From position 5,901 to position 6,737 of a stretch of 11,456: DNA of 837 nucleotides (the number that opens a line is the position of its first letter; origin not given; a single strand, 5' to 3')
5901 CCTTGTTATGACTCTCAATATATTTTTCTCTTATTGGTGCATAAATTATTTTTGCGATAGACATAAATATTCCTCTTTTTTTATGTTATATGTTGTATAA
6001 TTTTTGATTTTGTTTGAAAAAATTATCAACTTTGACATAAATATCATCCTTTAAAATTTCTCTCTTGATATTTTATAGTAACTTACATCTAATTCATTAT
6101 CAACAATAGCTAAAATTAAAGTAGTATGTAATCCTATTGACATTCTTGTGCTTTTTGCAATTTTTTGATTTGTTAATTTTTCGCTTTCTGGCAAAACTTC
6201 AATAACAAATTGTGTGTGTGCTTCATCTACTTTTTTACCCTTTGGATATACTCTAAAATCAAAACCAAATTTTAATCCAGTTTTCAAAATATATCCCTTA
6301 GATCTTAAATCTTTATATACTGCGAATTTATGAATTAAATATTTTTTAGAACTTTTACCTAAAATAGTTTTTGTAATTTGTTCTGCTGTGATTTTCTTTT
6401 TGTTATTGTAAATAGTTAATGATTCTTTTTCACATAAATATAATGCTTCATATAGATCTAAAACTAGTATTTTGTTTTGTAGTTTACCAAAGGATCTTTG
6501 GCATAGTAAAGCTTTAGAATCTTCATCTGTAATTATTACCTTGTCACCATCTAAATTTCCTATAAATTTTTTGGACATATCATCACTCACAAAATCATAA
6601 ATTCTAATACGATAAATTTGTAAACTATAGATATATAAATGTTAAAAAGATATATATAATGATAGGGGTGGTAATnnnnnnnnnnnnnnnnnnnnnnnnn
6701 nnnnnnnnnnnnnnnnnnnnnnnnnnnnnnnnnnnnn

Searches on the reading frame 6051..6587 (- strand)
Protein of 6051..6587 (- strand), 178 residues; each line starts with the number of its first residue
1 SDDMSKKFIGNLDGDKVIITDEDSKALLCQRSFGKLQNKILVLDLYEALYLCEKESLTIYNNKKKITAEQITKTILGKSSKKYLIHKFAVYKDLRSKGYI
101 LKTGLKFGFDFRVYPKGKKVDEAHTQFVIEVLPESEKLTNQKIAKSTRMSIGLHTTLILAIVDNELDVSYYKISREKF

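Call 3: search_protein_families(library=pfam, proteins=[window:6051-6587:-], max_evalue=1)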
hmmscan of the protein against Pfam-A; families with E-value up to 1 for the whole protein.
window:6051-6587:- (178 aa): 4 families
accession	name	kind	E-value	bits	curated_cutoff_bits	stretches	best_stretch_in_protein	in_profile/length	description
PF01974.23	tRNA_int_endo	-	1.2e-23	83.5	27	1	85-170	2-85/85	tRNA intron endonuclease, catalytic C-terminal domain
PF02778.19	tRNA_int_endo_N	-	6.3e-16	58.1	21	1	10-71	3-66/67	tRNA intron endonuclease, N-terminal domain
PF12928.12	tRNA_int_end_N2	-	0.00051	20.5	24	1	31-60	38-68/69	tRNA-splicing endonuclease subunit sen54 N-term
PF04983.23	RNA_pol_Rpb1_3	-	0.14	12.4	28.9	1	40-89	90-127/162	RNA polymerase Rpb1, domain 3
